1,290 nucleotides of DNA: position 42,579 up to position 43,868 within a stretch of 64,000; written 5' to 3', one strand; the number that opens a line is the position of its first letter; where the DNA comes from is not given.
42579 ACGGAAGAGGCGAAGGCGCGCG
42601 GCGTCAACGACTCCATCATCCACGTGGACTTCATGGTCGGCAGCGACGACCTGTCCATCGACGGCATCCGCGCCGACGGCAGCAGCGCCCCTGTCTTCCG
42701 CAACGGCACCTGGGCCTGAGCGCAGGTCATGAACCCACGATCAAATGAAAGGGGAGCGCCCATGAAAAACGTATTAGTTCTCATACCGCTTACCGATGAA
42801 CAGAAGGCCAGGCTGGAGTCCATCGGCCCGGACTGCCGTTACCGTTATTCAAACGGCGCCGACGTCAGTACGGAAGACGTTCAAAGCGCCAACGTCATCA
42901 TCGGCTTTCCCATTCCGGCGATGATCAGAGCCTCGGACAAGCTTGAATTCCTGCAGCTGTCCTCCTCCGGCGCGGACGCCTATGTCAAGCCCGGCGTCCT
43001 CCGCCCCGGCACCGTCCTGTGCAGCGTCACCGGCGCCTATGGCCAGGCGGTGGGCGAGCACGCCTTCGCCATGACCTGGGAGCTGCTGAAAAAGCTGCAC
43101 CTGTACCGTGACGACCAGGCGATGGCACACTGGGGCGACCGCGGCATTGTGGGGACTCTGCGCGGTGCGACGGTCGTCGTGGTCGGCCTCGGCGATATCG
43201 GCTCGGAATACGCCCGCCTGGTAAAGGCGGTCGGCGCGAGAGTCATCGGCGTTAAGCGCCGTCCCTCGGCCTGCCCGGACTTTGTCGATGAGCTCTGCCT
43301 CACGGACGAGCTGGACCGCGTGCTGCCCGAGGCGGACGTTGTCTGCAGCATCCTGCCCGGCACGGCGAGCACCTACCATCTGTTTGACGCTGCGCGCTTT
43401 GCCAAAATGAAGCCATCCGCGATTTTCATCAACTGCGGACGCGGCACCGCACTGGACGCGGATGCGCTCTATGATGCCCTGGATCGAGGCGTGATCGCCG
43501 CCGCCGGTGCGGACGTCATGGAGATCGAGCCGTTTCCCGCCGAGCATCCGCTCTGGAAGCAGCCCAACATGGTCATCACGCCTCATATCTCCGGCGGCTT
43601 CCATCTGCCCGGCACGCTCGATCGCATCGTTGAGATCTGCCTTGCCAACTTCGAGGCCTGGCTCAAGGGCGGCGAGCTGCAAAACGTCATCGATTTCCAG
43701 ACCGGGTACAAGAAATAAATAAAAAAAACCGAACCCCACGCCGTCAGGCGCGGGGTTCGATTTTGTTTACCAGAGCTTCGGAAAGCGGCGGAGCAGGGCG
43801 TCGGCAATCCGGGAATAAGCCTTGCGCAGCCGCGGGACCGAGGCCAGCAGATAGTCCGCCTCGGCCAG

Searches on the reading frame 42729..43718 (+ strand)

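Call 54: search_protein_families(library=pfam, proteins=[window:42729-43718:+])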
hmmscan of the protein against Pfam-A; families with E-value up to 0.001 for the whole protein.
window:42729-43718:+ (329 aa): 4 families
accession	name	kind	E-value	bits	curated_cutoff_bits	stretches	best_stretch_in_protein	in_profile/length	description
PF02826.25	2-Hacid_dh_C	-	1e-51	175.3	25.1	1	113-288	1-178/178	D-isomer specific 2-hydroxyacid dehydrogenase, NAD binding domain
PF03446.21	NAD_binding_2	-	9.7e-07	29.4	21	1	149-257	2-113/161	NAD binding domain of 6-phosphogluconate dehydrogenase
PF00670.27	AdoHcyase_NAD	-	5.8e-05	23.7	27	1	144-238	21-111/162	S-adenosyl-L-homocysteine hydrolase, NAD binding domain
PF00389.36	2-Hacid_dh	-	9.6e-05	22.5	24.6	1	16-321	2-133/134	D-isomer specific 2-hydroxyacid dehydrogenase, catalytic domain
